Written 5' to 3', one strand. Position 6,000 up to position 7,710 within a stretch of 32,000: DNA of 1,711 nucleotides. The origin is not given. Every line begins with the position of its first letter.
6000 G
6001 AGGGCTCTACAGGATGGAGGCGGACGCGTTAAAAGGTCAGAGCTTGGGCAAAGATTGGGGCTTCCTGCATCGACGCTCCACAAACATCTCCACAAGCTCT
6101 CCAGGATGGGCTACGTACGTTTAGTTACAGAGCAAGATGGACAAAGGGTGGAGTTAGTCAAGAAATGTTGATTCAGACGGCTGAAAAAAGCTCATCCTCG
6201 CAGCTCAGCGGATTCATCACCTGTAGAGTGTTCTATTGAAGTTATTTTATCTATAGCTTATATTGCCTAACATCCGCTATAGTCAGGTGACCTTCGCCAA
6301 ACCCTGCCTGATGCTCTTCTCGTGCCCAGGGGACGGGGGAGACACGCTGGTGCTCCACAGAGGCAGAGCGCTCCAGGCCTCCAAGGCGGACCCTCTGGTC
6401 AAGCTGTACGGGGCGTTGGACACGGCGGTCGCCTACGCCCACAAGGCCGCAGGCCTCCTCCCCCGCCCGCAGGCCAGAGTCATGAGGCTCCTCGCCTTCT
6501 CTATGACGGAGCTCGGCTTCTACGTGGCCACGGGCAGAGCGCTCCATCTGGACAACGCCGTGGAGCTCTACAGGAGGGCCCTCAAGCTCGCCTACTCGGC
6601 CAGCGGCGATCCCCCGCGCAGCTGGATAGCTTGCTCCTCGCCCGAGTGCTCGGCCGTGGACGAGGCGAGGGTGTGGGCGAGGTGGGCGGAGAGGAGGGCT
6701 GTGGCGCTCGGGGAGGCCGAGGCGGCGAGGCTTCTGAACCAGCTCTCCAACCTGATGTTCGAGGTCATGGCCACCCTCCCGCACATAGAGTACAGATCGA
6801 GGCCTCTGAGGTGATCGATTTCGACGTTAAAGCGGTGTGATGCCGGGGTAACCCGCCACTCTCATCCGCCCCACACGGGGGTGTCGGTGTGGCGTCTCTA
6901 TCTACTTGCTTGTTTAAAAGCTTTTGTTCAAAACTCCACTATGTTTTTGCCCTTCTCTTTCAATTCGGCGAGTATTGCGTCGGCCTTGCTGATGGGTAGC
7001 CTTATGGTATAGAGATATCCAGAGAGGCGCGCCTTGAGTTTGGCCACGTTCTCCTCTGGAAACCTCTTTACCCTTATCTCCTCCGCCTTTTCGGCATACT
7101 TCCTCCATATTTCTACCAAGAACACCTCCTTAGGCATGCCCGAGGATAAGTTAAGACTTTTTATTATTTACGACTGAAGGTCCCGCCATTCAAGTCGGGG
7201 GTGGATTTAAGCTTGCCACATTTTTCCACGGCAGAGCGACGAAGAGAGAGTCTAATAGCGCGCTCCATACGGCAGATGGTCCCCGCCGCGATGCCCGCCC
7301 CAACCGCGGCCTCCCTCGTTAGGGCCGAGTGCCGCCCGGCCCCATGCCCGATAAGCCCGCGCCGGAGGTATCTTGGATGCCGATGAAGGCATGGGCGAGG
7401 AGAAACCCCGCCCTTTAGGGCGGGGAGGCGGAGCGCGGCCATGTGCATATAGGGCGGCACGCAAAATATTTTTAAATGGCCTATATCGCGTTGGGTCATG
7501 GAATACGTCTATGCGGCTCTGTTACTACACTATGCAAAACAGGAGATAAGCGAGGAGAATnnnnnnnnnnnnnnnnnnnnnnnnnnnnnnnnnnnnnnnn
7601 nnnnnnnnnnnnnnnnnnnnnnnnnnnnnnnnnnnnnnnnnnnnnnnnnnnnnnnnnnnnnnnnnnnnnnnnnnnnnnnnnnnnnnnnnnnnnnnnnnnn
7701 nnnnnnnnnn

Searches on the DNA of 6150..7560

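Call 15: search_rna_families(source=window, start=6150, end=7560, threshold=evalue, max_evalue=1, show_alignments=3)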
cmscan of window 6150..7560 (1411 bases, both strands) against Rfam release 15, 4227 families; matches with E-value up to 1: 4.
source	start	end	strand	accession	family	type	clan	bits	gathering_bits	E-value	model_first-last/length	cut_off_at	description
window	6838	6896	-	RF02803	PyrR205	Gene; snRNA; snoRNA; HACA-box;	-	42.8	35.6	1.8e-07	1-61/61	no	Pyrobaculum sRNA 205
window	7365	7446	+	RF00062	HgcC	Gene;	-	24.4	50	0.0037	1-130/130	no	HgcC family RNA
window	6172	6224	-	RF01150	sR11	Gene; snRNA; snoRNA; CD-box;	-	19.7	39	0.65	1-57/57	no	Small nucleolar RNA sR11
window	7406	7425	+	RF02656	sot0042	Gene; sRNA;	-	14.7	88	0.45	154-173/174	no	Sense overlapping transcript RNA 0042 (sot)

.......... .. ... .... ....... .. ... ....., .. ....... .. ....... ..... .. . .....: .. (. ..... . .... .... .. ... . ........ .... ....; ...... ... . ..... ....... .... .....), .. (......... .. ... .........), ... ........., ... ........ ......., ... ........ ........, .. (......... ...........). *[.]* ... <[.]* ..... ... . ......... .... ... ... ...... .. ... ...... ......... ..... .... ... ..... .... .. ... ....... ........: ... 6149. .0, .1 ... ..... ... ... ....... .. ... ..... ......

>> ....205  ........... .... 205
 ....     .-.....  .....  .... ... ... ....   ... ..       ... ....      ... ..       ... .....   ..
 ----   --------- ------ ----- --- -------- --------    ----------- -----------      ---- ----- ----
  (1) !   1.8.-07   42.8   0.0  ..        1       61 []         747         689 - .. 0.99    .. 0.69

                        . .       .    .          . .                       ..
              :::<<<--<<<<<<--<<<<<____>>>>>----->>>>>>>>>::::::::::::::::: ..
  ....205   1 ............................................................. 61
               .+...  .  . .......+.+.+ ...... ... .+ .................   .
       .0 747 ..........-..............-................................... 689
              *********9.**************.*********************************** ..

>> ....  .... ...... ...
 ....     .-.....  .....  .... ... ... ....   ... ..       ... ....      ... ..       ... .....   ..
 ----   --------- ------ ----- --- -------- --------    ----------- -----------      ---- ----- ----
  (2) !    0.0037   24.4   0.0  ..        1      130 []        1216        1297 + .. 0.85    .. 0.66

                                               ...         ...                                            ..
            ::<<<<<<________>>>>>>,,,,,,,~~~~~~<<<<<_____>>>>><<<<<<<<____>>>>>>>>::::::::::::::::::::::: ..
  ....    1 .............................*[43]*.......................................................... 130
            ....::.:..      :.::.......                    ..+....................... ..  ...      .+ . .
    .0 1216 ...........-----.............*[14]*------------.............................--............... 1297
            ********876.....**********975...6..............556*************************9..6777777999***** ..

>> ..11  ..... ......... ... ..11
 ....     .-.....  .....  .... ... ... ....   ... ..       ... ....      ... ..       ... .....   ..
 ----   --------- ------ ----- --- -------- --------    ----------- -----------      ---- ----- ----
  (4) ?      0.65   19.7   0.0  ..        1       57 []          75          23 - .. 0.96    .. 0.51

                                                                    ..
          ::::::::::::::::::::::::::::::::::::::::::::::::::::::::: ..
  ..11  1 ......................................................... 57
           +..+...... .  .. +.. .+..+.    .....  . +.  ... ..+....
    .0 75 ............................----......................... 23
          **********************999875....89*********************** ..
